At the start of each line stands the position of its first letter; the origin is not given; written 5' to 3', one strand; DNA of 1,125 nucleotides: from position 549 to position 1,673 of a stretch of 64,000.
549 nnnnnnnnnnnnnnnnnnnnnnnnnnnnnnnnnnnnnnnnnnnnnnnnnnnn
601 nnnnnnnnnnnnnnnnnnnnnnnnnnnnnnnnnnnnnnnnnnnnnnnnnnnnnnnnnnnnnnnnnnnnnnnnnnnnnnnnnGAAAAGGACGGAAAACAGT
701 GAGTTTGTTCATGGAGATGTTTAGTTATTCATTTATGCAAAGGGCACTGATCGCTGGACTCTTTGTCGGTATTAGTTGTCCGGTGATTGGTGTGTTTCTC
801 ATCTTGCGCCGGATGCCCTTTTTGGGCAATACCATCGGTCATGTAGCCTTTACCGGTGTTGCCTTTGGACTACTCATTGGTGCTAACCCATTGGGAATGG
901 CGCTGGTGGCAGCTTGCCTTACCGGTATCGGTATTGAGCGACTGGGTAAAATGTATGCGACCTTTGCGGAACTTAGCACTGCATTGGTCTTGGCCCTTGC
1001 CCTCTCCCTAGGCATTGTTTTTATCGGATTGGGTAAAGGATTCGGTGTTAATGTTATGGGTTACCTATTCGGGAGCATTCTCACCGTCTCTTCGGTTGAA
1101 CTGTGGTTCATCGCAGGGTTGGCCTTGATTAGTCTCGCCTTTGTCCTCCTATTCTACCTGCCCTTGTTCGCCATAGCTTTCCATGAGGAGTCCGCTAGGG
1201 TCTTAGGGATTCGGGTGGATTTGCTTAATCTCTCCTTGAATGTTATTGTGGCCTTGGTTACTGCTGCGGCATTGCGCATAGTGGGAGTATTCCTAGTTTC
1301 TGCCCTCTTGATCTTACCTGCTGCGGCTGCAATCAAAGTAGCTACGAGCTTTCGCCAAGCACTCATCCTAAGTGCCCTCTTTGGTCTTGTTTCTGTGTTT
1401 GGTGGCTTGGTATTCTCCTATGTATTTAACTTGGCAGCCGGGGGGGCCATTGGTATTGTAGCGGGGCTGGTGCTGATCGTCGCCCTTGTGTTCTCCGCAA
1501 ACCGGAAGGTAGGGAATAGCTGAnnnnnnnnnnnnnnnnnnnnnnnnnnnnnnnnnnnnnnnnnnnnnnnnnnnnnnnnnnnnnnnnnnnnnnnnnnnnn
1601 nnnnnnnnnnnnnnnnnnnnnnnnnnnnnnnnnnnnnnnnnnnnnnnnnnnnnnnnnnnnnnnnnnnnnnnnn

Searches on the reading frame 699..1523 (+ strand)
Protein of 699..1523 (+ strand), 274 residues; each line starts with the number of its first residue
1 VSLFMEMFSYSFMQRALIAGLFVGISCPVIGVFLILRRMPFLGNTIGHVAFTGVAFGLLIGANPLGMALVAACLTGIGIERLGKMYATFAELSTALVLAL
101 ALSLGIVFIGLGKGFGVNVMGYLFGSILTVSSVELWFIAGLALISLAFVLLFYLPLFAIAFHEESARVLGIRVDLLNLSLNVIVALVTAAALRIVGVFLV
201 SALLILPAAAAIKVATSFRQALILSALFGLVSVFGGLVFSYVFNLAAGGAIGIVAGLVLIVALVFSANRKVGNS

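Call 36: search_protein_families(library=pfam, proteins=[window:699-1523:+], max_evalue=0.00001)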
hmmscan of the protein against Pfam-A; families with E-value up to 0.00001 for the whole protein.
window:699-1523:+ (274 aa): 1 family
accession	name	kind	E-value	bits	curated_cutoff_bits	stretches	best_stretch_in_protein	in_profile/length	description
PF00950.22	ABC-3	-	2.2e-60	204.8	20.1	1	9-265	1-257/258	ABC 3 transport family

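Call 54: find_encoding_contigs(protein=window:699-1523:+, flank=10000, max_places=2)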
Protein window:699-1523:+ (274 aa): no gene with exactly this product is on record in the collection.
